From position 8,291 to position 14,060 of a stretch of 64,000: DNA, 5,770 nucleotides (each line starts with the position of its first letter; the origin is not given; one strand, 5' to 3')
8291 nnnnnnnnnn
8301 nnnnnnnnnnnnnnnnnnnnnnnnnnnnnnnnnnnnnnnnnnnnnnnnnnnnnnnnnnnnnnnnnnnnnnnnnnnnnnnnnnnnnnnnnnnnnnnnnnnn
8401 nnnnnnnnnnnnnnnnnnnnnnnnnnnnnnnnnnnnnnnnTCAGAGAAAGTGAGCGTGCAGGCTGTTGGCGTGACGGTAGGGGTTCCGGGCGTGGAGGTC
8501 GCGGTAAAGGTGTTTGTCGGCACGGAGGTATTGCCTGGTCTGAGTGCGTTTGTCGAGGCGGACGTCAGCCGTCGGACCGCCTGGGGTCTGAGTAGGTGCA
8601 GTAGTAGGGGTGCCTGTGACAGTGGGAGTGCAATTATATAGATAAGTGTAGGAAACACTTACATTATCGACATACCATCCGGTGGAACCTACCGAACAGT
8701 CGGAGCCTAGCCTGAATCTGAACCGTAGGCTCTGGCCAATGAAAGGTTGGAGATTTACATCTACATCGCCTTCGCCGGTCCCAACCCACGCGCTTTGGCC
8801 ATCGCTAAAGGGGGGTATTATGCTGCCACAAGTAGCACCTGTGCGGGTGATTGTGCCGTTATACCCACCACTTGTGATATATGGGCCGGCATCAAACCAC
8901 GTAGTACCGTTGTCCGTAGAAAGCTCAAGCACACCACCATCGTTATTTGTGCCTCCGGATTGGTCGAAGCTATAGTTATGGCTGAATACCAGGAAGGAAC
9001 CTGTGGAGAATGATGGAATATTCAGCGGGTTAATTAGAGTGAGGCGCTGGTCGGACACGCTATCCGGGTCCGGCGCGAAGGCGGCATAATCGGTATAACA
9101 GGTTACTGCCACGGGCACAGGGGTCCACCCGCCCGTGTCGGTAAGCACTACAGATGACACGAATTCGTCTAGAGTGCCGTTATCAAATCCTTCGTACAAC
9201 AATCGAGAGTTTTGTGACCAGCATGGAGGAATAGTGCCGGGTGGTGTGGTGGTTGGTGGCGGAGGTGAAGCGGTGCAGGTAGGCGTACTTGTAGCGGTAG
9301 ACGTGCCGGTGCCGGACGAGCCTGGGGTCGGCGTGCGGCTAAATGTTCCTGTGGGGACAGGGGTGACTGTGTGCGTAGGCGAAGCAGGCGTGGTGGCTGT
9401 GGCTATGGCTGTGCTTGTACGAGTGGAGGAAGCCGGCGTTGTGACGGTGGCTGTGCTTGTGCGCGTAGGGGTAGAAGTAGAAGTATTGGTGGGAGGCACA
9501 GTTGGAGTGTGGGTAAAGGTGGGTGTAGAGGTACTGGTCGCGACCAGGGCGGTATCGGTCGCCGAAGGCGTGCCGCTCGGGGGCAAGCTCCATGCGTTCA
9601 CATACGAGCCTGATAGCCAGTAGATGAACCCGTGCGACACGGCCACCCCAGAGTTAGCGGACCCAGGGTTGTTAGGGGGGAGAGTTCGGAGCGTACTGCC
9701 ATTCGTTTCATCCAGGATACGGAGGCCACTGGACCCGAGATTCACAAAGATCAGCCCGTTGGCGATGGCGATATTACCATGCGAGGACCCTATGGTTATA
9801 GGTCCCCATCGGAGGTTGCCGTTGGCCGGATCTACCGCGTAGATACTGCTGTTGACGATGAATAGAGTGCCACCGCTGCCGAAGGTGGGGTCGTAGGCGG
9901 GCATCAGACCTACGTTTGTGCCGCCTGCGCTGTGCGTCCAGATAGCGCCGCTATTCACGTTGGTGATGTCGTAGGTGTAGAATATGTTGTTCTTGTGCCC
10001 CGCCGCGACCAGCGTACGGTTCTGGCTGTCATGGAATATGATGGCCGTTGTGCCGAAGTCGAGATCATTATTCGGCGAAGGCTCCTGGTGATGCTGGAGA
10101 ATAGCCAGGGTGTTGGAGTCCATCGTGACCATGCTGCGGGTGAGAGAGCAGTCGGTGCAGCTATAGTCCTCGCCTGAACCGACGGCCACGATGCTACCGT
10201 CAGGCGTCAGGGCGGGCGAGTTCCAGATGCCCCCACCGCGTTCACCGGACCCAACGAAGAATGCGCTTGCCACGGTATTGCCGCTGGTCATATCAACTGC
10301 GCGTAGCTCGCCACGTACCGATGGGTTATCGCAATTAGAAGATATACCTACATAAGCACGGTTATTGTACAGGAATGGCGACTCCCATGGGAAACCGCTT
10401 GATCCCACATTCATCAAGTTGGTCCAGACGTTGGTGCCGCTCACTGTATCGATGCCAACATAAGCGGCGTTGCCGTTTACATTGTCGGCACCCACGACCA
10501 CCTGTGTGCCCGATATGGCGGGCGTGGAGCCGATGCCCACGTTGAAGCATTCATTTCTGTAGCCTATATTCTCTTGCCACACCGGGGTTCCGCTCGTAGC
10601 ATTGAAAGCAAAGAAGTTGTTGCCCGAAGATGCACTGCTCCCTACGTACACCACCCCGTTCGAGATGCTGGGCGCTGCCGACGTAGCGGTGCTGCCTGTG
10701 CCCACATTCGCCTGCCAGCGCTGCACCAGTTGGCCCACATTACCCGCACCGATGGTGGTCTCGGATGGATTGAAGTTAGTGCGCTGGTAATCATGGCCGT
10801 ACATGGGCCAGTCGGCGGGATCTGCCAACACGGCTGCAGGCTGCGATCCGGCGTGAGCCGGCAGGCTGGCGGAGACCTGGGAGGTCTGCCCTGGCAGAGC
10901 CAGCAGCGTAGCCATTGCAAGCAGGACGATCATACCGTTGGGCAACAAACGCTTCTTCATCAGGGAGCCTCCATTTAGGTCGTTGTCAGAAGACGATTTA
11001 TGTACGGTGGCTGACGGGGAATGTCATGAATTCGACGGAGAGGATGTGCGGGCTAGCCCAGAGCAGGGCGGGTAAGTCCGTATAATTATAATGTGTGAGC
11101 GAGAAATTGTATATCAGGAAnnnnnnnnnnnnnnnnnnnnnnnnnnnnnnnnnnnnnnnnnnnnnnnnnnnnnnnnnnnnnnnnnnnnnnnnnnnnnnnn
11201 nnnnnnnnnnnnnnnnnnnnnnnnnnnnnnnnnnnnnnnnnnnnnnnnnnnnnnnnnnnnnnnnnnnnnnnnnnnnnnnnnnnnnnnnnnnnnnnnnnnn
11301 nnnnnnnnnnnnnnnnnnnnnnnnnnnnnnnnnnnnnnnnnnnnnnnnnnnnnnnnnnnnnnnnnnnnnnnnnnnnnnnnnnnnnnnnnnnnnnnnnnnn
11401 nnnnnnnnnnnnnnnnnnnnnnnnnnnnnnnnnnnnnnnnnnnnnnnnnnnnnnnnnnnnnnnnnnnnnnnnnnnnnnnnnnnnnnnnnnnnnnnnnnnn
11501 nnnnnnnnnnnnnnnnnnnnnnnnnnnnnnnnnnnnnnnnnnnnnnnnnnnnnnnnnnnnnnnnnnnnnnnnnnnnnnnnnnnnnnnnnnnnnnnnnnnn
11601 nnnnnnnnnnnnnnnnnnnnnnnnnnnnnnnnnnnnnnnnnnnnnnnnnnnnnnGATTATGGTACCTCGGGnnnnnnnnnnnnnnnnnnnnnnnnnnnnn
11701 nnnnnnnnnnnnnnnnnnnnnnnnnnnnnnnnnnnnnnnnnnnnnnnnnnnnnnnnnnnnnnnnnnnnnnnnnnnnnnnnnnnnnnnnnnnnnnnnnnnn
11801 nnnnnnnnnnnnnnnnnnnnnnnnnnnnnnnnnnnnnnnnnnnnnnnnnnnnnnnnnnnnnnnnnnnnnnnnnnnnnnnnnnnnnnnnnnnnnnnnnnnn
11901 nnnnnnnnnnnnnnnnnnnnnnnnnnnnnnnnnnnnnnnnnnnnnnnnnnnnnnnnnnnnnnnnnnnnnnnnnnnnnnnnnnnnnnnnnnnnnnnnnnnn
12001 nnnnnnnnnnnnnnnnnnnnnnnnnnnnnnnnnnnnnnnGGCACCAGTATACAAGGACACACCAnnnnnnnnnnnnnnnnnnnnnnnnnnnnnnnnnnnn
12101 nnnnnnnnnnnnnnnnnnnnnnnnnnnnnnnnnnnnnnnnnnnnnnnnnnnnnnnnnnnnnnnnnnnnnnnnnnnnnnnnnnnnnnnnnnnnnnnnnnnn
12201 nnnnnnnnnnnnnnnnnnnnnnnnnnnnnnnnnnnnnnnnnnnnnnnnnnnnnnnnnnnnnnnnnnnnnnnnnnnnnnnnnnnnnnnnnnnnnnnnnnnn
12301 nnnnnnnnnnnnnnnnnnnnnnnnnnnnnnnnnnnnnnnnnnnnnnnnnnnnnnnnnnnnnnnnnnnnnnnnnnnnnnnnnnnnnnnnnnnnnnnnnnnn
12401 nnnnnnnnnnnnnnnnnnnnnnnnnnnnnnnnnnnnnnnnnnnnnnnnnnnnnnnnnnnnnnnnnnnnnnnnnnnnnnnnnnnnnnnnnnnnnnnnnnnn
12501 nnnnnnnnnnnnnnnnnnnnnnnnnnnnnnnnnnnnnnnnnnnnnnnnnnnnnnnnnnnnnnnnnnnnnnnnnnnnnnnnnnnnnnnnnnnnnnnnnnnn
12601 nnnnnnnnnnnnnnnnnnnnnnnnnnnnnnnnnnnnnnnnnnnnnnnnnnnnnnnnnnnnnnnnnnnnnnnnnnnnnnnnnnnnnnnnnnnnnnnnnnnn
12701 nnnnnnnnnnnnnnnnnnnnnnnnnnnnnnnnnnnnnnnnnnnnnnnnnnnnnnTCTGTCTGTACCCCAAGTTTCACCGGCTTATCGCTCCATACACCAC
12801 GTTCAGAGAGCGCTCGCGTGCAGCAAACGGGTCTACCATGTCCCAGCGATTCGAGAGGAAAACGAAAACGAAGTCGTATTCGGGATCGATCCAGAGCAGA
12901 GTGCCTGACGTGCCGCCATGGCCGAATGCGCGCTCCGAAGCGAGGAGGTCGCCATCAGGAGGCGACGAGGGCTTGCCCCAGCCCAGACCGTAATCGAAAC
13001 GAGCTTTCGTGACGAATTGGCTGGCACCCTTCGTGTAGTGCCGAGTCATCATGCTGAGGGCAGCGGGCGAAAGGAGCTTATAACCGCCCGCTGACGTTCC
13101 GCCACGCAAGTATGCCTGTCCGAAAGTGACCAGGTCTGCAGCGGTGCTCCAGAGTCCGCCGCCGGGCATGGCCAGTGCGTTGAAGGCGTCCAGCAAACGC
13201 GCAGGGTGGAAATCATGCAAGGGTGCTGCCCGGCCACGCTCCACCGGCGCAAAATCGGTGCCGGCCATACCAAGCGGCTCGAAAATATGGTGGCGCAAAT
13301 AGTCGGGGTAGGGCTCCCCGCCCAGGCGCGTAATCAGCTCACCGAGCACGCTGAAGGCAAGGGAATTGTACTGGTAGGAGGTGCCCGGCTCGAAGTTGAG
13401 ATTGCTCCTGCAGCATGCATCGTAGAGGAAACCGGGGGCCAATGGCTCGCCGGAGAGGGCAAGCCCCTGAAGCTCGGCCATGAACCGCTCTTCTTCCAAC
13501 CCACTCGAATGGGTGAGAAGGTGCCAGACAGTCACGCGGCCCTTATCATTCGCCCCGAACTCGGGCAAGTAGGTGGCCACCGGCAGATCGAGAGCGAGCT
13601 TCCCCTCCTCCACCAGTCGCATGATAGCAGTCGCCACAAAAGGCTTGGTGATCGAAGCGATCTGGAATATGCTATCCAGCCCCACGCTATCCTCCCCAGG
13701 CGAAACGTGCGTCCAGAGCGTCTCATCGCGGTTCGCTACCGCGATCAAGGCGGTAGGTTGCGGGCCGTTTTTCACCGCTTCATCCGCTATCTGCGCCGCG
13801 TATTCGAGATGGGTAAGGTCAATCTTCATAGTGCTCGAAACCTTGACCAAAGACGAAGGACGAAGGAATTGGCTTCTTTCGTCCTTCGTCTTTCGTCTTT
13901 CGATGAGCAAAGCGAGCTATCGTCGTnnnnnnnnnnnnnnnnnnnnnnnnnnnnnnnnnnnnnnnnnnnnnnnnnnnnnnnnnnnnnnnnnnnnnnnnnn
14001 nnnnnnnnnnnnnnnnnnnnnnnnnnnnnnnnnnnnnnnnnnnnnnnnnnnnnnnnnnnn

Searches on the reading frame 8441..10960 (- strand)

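Call 61: search_protein_families(library=pfam, proteins=[window:8441-10960:-], max_evalue=0.0001)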
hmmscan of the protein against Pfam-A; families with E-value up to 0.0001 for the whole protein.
window:8441-10960:- (839 aa): 1 family
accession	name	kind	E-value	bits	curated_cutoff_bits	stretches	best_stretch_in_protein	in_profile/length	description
PF13360.13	PQQ_2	-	7.1e-14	52.5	27.6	1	80-246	15-156/233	Outer membrane protein assembly factor BamB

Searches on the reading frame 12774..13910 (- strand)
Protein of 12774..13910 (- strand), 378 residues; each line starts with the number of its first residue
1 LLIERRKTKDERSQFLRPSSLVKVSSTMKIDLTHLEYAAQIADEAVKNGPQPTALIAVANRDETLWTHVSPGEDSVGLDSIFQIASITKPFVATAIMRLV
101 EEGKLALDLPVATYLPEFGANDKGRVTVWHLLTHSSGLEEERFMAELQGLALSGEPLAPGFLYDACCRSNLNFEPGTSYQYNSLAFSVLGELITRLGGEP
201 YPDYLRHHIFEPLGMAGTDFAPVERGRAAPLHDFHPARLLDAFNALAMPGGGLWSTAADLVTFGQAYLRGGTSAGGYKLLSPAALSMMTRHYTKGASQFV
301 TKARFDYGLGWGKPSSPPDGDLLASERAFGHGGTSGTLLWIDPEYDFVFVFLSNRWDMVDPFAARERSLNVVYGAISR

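Call 88: search_protein_families(library=pfam, proteins=[window:12774-13910:-], max_evalue=0.0001)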
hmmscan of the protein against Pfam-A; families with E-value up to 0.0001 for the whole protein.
window:12774-13910:- (378 aa): 1 family
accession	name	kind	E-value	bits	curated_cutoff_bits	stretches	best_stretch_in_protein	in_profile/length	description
PF00144.29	Beta-lactamase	-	6e-65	220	27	1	42-365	5-320/329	Beta-lactamase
